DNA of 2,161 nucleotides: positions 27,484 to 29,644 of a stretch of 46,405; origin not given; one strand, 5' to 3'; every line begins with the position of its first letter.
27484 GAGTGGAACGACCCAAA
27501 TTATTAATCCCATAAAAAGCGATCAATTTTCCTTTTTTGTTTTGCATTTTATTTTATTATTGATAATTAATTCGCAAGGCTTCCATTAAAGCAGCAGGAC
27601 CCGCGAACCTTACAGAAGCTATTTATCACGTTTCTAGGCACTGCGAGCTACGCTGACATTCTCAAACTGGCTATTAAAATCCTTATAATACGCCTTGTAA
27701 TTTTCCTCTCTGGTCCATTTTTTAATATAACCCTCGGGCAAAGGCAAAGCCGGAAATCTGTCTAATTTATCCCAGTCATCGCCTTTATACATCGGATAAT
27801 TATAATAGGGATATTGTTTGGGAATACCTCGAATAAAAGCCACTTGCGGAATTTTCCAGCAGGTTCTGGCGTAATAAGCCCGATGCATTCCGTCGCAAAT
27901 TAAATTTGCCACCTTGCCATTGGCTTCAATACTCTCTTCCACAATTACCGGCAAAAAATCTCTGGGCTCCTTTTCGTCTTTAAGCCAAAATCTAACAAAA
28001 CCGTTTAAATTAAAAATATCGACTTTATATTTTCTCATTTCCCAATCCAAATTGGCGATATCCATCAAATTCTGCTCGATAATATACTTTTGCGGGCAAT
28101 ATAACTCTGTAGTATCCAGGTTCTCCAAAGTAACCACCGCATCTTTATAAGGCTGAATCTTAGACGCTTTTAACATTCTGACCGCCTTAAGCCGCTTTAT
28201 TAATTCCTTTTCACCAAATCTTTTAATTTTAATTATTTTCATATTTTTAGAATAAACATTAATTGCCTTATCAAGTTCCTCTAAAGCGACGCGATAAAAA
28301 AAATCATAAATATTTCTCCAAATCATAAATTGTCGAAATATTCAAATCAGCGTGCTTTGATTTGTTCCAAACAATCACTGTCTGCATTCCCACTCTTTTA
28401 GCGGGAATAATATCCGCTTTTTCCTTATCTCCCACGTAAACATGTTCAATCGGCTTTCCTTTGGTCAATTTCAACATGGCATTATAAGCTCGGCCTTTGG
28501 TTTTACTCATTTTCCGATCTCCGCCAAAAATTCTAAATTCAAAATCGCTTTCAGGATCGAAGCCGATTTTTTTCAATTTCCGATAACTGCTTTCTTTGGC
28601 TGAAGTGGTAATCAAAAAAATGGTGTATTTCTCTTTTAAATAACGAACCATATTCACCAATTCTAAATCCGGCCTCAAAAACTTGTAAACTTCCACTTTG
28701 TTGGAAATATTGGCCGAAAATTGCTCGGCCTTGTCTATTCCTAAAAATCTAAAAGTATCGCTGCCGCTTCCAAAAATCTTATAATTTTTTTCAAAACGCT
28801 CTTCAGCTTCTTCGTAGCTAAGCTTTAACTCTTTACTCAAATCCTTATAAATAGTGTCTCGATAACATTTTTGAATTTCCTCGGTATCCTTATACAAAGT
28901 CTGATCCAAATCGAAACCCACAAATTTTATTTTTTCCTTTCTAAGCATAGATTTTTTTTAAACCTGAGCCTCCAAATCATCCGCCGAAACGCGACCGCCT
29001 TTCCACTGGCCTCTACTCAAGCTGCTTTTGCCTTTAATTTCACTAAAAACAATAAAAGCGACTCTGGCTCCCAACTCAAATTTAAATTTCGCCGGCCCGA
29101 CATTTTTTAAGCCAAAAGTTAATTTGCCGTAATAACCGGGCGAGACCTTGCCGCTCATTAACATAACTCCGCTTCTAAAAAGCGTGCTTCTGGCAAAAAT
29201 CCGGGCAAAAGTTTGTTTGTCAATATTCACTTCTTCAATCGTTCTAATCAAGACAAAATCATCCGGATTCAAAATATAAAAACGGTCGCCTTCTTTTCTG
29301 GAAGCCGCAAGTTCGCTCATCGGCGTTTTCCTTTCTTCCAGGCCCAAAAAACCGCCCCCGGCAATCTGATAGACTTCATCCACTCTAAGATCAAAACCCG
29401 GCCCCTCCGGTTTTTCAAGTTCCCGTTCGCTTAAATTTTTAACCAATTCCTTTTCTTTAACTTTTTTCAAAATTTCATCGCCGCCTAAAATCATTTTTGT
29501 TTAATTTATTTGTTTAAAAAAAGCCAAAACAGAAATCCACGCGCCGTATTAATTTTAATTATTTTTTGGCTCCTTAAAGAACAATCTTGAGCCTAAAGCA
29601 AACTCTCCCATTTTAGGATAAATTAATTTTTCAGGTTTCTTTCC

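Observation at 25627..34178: Ten-gene co-directional pyrimidine-deoxynucleotide array with paired canonical and divergent enzymes: candidate non-canonical thymidylate or modified-pyrimidine pathway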

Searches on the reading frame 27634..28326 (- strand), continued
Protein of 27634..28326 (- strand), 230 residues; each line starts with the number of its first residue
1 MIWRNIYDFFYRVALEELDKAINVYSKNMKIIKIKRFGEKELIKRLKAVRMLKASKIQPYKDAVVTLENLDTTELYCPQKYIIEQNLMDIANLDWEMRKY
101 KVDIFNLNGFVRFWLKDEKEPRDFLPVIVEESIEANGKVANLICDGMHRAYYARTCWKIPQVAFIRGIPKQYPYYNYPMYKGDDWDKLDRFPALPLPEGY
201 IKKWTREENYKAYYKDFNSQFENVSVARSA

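Call 61: search_protein_families(library=ncbifam, proteins=[L009:4889-6337:+, L165:9218-10720:+, L165:7312-7995:+, L166:4094-4495:+, L166:4446-4865:+, L005:6307-7428:+, L005:7450-8343:-], max_evalue=0.001)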
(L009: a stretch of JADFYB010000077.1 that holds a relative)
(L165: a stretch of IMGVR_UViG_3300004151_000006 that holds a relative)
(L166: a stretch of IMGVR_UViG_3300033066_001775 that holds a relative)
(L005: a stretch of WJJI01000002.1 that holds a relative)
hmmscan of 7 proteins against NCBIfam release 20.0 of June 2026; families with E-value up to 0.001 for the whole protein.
L009:4889-6337:+ (482 aa): 6 families
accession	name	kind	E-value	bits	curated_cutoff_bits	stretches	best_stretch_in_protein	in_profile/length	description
TIGR03283.1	thy_syn_methano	equivalog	1.5e-34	119.2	174.55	1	190-385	3-196/201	thymidylate synthase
NF002128.0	PRK00964.1-6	equivalog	9.4e-10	38.1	568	1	417-480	303-367/390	tetrahydromethanopterin S-methyltransferase subunit A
NF002495.0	PRK01827.1-1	equivalog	1e-07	31.8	327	1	270-382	109-221/279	thymidylate synthase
TIGR00284.1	TIGR00284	hypoth_equivalog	2.3e-05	23.1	256.65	1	404-477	416-490/497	dihydropteroate synthase-like protein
NF002126.0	PRK00964.1-4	subfamily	4.1e-05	23.2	161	1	13-119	19-111/186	tetrahydromethanopterin S-methyltransferase subunit A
NF002497.0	PRK01827.1-3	equivalog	0.00044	19.6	327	1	273-420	97-249/264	thymidylate synthase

L165:9218-10720:+ (500 aa): 8 families
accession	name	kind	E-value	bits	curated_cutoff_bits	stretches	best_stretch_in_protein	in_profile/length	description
TIGR03283.1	thy_syn_methano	equivalog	3.5e-27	95.2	174.55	1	197-388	5-191/201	thymidylate synthase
NF002128.0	PRK00964.1-6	equivalog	2.2e-13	50.1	568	1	397-494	268-369/390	tetrahydromethanopterin S-methyltransferase subunit A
TIGR00284.1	TIGR00284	hypoth_equivalog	5.7e-08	31.7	256.65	1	407-495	410-496/497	dihydropteroate synthase-like protein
NF002497.0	PRK01827.1-3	equivalog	4.8e-07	29.3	327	1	288-447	107-253/264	thymidylate synthase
NF002499.0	PRK01827.1-5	equivalog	5.4e-07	29.1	405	1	287-441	106-249/264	thymidylate synthase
NF002495.0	PRK01827.1-1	equivalog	4.6e-06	26.4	327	1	277-452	103-272/279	thymidylate synthase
TIGR03284.1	thym_sym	equivalog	8.1e-06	25.2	108.35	1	262-416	111-266/296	thymidylate synthase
NF002496.0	PRK01827.1-2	equivalog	8.3e-06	25.1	325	1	287-416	160-288/318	thymidylate synthase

L165:7312-7995:+ (227 aa): 6 families
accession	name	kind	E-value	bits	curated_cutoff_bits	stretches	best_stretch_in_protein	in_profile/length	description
NF052576.1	PymNtasePynAStpc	equivalog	6.6e-07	29.2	350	1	129-212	143-227/229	pyrimidine 5'-nucleotidase PynA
TIGR02252.1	DREG-2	subfamily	8.5e-06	25.7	155.2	1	86-184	107-203/203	HAD hydrolase, REG-2-like, family IA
TIGR02254.1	YjjG_YfnB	equivalog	2e-05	24.1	159.9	1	132-209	143-220/223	YjjG family noncanonical pyrimidine nucleotidase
TIGR02253.1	CTE7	subfamily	2.6e-05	24.1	169.75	1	134-189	143-198/221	TIGR02253 family HAD-type hydrolase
NF006991.0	PRK09456.1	equivalog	0.00024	20.9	295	1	118-185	118-184/199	glucose-1-phosphatase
TIGR01662.1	HAD-SF-IIIA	subfamily_domain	0.00045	20.3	44.6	0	131-186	87-139/141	HAD-IIIA family hydrolase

L166:4094-4495:+ (133 aa): 3 families
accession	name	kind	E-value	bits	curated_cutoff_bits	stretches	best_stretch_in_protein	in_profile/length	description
NF002150.0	PRK00982.1-4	subfamily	3.1e-06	27.3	66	1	18-62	5-52/80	acyl carrier protein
TIGR00517.1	acyl_carrier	equivalog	0.00039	20.2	70.45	1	39-62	26-50/77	acyl carrier protein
NF002148.0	PRK00982.1-2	subfamily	0.00048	19.9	71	1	35-62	23-51/79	acyl carrier protein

L166:4446-4865:+ (139 aa): 2 families
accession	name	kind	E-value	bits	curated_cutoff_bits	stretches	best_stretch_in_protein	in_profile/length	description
TIGR04366.1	cupin_WbuC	subfamily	0.00013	21.9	42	1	29-94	43-113/132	WbuC family cupin fold metalloprotein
TIGR01479.1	GMP_PMI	equivalog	0.00017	20.6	372.95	1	7-55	362-410/467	mannose-1-phosphate guanylyltransferase/mannose-6-phosphate isomerase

L005:6307-7428:+ (373 aa): 3 families
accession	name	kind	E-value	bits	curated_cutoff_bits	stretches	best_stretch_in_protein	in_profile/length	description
TIGR00430.1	Q_tRNA_tgt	equivalog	3.6e-81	273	306.75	1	4-358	15-343/368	tRNA guanosine(34) transglycosylase Tgt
TIGR00449.1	tgt_general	superfamily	9.6e-78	261.6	47.6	1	4-357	15-341/367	tRNA-guanine transglycosylase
TIGR00432.2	arcsn_tRNA_tgt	equivalog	3.8e-13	48.7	350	2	3-83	14-94/441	tRNA guanosine(15) transglycosylase TgtA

L005:7450-8343:- (297 aa): 0 families

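Call 83: search_dna_similar(query=window:27634-28242:-, collection=phages, mode=protein, max_evalue=0.001, max_rows=25)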
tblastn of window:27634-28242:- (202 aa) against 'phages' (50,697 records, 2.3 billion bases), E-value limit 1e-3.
No match.
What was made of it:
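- Tried and rejected: Deposited phage genomes hold no ParB-CE (call 83).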

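Call 91: find_encoding_contigs(protein=P0123, flank=10000, max_places=1)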
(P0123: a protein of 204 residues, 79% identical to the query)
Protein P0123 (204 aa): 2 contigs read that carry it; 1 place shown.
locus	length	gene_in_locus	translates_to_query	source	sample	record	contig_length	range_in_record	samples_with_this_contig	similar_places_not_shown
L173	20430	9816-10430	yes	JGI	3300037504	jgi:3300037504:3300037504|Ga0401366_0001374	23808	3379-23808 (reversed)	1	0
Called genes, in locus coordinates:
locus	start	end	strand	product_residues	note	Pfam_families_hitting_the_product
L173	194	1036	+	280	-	-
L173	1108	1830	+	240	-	-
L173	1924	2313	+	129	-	PF09685:MamF_MmsF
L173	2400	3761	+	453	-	PF00224:PK, PF03328:HpcH_HpaI (weak), PF02887:PK_C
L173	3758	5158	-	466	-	PF00772:DnaB, PF13481:AAA_25, PF03796:DnaB_C, PF06745:ATPase (faint)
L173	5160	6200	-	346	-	-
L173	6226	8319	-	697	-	PF00580:UvrD-helicase, PF13245:AAA_19, PF13604:AAA_30 (faint), PF01443:Viral_helicase1 (faint), PF13361:UvrD_C, PF13538:UvrD_C_2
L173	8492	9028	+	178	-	PF22769:DCD, PF00692:dUTPase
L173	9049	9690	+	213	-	PF00702:Hydrolase, PF13419:HAD_2, PF13242:Hydrolase_like (weak)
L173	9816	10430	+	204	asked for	PF24392:Parb-CE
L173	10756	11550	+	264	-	-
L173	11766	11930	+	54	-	-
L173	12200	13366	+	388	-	PF01637:ATPase_2 (faint), PF13173:AAA_14, PF13401:AAA_22 (faint), PF13635:DUF4143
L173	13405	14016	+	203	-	PF02223:Thymidylate_kin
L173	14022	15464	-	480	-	PF13519:VWA_2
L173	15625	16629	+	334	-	PF06723:MreB_Mbl, PF00022:Actin, PF25216:Volactin (weak), PF00012:HSP70, PF14450:FtsA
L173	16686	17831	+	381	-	PF13439:Glyco_transf_4, PF20706:GT4-conflict (weak), PF00534:Glycos_transf_1, PF13692:Glyco_trans_1_4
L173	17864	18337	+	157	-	PF03449:GreA_GreB_N, PF01272:GreA_GreB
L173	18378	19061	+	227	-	PF00696:AA_kinase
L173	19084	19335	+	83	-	-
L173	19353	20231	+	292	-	PF00483:NTP_transferase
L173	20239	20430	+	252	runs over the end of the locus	PF00849:PseudoU_synth_2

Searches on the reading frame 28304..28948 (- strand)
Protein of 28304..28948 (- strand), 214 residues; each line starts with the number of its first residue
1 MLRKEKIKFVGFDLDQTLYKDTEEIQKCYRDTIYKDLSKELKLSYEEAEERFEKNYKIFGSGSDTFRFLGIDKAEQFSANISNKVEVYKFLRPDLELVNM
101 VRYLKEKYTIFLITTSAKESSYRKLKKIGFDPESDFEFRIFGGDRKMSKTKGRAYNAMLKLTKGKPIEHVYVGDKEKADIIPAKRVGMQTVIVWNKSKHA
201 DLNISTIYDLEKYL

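Call 3: search_protein_families(library=pfam, proteins=[window:28304-28948:-], max_evalue=0.1)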
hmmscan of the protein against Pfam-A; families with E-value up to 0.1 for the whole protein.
window:28304-28948:- (214 aa): 5 families
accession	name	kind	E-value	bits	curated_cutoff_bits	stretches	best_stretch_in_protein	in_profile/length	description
PF13419.12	HAD_2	-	1.7e-14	54.8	23.8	1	12-193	3-178/178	Haloacid dehalogenase-like hydrolase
PF00702.32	Hydrolase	-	7.4e-13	49.7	26.4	1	7-187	1-191/191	haloacid dehalogenase-like hydrolase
PF03031.24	NIF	-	0.0016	18.6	21.8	1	77-162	24-104/160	NLI interacting factor-like phosphatase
PF05761.20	5_nucleotid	-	0.0023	17.3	28.5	1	2-63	7-69/460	5' nucleotidase family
PF13242.12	Hydrolase_like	-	0.0059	16.9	22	1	154-194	9-49/75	HAD-hyrolase-like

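Call 4: search_protein_families(library=ncbifam, proteins=[window:28304-28948:-], max_evalue=0.1)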
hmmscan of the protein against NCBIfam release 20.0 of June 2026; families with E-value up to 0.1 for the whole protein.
window:28304-28948:- (214 aa): 20 families
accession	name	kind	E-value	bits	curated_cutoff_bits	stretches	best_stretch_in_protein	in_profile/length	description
TIGR02253.1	CTE7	subfamily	1.1e-20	74.3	169.75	1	6-201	1-201/221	TIGR02253 family HAD-type hydrolase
TIGR01993.1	Pyr-5-nucltdase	equivalog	5.7e-17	62.1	142.9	1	11-193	4-183/183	pyrimidine 5'-nucleotidase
TIGR02254.1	YjjG_YfnB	equivalog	1.5e-08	34.4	159.9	1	12-206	6-209/223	YjjG family noncanonical pyrimidine nucleotidase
TIGR02252.1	DREG-2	subfamily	1.3e-07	31.6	155.2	1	95-191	108-202/203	HAD hydrolase, REG-2-like, family IA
NF009804.0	PRK13288.1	equivalog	2.2e-07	30.6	218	1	6-194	2-182/215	pyrophosphatase PpaX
TIGR01662.1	HAD-SF-IIIA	subfamily_domain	2.5e-07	30.9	44.6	1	101-193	34-138/141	HAD-IIIA family hydrolase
TIGR01668.1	YqeG_hyp_ppase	hypoth_equivalog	1.9e-06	27.5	89.1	1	146-197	88-139/170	YqeG family HAD IIIA-type phosphatase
NF053830.1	RUBPPhHalo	equivalog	2e-06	27.6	330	1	121-200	133-210/234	ribulose-1,5-bisphosphate 5-phosphatase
NF008018.0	PRK10748.1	equivalog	2.9e-05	23.4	225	1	134-203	148-215/238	5-amino-6-(5-phospho-D-ribitylamino)uracil phosphatase YigB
TIGR01428.1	HAD_type_II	equivalog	4.4e-05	23.6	125.4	1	8-193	2-190/197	haloacid dehalogenase type II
NF006976.0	PRK09449.1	equivalog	0.00017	21.2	183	1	77-211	83-213/225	pyrimidine 5'-nucleotidase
TIGR02244.1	HAD-IG-Ncltidse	subfamily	0.00017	20.9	237.15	1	2-60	7-66/343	HAD-IG family 5'-nucleotidase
TIGR01549.1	HAD-SF-IA-v1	subfamily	0.00018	21.9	23.3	1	98-187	65-149/149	HAD-IA family hydrolase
TIGR02247.1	HAD-1A3-hyp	subfamily_domain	0.00033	20.5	125.4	1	96-198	98-200/211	epoxide hydrolase N-terminal domain-like phosphatase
NF009695.0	PRK13222.1-2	equivalog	0.00042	19.9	225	1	102-193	104-193/226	phosphoglycolate phosphatase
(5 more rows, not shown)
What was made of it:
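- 28304..28948 (-): HAD-family phosphatase (214 aa) with an intact DxDxT motif (DLDQT). Its nearest named families are pyrimidine 5'-nucleotidases. NCBIfam TIGR02253 (74 bits) and Pyr-5-nucleotidase (62 bits), both below cutoff (calls 3, 4).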

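Call 50: search_protein_families(library=phrogs, proteins=[window:28304-28948:-], max_evalue=0.001)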
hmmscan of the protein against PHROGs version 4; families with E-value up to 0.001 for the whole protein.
window:28304-28948:- (214 aa): 0 families

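Call 51: search_protein_families(library=padloc, proteins=[window:28304-28948:-], max_evalue=0.001)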
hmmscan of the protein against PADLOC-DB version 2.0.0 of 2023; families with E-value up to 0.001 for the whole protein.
window:28304-28948:- (214 aa): 0 families

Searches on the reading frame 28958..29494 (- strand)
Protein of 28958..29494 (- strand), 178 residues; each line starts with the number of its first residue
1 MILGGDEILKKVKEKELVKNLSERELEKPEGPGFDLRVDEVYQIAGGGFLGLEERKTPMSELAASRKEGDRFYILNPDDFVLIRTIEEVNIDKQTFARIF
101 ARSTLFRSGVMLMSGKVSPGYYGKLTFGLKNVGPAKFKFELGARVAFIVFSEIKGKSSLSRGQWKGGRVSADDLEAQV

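Call 3: search_protein_families(library=pfam, proteins=[window:28958-29494:-], max_evalue=0.1)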
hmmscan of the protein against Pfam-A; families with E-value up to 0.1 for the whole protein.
window:28958-29494:- (178 aa): 2 families
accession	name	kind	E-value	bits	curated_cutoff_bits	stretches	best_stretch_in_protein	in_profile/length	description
PF22769.1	DCD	-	1.4e-22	80.9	27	1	2-152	1-152/153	dCTP deaminase-like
PF00692.24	dUTPase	-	5.8e-06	26.6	22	1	73-155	24-106/129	dUTPase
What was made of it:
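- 28958..29494 (-): DCD-fold protein (178 aa) lacking the Dcd catalytic Glu (Gly, invariant in its family) and the motif-III Asp (variable S/G/P/A). It keeps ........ and a C-terminal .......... Inferred to be the dUTPase analog of B-type operons. Pfam DCD, 80.9 bits (call 3).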

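Call 4: search_protein_families(library=ncbifam, proteins=[window:28958-29494:-], max_evalue=0.1)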
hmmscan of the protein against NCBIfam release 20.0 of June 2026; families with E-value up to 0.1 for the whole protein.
window:28958-29494:- (178 aa): 4 families
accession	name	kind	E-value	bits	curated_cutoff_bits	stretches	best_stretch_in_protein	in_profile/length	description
TIGR02274.1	dCTP_deam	equivalog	3.1e-20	72.6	92.8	1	2-157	1-158/180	dCTP deaminase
NF002598.0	PRK02253.1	equivalog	1.7e-15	56.9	130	1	12-169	12-166/167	deoxyuridine 5'-triphosphate nucleotidohydrolase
TIGR00576.1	dut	superfamily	3e-07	30.3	102.55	1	73-155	33-118/143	dUTP diphosphatase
NF001862.0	PRK00601.1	equivalog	1.1e-06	28.3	103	1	71-154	38-124/150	dUTP diphosphatase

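Call 35: search_solved_structures(query=window:28958-29494:-, max_evalue=0.01, show_alignments=4)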
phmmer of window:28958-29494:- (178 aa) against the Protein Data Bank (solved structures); distinct sequences matched with E-value up to 0.01: 18.
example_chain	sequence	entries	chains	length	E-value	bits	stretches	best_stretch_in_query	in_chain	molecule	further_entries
4xjc_A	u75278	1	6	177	1.3e-10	44.6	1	1-164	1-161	Deoxycytidine triphosphate deaminase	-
3km3_A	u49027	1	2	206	2.8e-08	37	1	33-159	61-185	Deoxycytidine triphosphate deaminase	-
9ln0_A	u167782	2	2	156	1.3e-07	34.9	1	65-167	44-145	dCTP deaminase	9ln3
8y1w_A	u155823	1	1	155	7.9e-07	32.3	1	66-167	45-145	dCTP deaminase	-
7mcd_A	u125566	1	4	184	1.9e-06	31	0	34-101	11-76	AI-designed TIM-barrel F15C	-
9w59_A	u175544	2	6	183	2.9e-06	30.4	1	3-153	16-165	Probable deoxyuridine 5'-triphosphate nucleotidohydrolase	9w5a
2qxx_A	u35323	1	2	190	4e-05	26.8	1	34-152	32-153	Deoxycytidine triphosphate deaminase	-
2yzj_A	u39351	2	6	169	4.7e-05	26.5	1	17-167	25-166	167aa long hypothetical dUTPase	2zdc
2qlp_A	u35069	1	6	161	4.7e-05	26.5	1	34-142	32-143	Deoxycytidine triphosphate deaminase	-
4a6a_A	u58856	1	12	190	6.2e-05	26.1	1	34-152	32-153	DEOXYCYTIDINE TRIPHOSPHATE DEAMINASE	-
4dhk_A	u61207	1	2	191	0.00033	23.8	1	69-159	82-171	Deoxycytidine triphosphate deaminase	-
1xs4_A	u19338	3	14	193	0.00051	23.2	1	67-156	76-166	Deoxycytidine triphosphate deaminase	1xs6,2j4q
2okb_A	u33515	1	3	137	0.00063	22.9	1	73-153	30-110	Deoxyuridine 5'-triphosphate nucleotidohydrolase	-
2v9x_A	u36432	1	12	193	0.0007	22.7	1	67-156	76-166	DEOXYCYTIDINE TRIPHOSPHATE DEAMINASE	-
1duc_A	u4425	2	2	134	0.00072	22.7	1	78-170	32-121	DEOXYURIDINE 5'-TRIPHOSPHATE NUCLEOTIDOHYDROLASE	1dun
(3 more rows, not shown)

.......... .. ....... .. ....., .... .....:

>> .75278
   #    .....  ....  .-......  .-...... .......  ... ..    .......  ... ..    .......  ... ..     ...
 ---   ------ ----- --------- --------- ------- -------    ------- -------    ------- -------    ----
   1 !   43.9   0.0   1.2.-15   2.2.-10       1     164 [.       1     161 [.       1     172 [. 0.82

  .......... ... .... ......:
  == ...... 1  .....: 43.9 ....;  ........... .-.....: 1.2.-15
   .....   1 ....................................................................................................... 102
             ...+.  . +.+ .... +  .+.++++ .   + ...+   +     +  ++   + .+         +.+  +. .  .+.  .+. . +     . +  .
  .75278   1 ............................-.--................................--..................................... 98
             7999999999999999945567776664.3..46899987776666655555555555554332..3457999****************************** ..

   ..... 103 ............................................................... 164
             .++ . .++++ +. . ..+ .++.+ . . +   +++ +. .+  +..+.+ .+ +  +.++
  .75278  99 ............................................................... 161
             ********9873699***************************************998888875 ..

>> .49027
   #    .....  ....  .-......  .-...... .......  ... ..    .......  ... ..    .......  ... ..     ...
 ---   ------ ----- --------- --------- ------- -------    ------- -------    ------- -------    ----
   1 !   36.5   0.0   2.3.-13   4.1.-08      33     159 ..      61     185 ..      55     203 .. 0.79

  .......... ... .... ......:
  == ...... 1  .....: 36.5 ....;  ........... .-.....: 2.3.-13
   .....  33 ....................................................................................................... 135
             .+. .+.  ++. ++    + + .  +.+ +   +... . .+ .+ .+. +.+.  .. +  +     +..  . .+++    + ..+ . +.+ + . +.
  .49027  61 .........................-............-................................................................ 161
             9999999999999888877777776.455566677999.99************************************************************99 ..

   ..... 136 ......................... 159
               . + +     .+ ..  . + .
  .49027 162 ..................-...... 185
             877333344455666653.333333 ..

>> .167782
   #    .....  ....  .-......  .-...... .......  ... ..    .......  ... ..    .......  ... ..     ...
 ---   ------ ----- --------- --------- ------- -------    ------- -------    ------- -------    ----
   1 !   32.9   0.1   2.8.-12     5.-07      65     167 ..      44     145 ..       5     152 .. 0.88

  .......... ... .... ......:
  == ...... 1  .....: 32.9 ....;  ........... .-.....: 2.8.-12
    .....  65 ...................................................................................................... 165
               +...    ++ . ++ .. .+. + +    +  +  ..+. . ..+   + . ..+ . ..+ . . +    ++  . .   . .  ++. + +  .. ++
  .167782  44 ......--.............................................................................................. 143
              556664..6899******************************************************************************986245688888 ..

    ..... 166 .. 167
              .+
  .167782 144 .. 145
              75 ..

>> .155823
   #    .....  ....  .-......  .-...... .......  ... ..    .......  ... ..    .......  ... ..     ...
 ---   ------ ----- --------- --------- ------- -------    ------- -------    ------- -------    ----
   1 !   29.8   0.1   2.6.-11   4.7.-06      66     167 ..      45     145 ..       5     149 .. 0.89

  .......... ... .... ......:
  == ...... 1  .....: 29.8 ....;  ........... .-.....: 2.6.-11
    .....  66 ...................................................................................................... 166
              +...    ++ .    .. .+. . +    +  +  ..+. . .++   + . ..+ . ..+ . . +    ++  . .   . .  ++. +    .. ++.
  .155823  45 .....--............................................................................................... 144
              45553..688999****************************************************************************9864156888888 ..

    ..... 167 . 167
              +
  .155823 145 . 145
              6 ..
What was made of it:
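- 28958..29494 (-): Alignment to 4xjc (call 35).
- On dCTP deaminase (TIGR02274) / DCD-fold dUTPase (PRK02253): TFGL aligns with TLEL of 4xjc (call 35).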

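Call 50: search_protein_families(library=phrogs, proteins=[window:28958-29494:-], max_evalue=0.001)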
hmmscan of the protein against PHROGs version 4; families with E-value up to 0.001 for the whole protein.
window:28958-29494:- (178 aa): 2 families
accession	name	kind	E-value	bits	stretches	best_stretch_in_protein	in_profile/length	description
phrog_1663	-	DNA, RNA and nucleotide metabolism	4.5e-20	72.9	1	1-157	50-198/303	dCTP deaminase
phrog_135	-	DNA, RNA and nucleotide metabolism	0.00011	22.8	1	27-146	162-257/463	dUTPase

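Call 51: search_protein_families(library=padloc, proteins=[window:28958-29494:-], max_evalue=0.001)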
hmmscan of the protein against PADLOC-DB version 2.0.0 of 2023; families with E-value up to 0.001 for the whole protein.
window:28958-29494:- (178 aa): 0 families
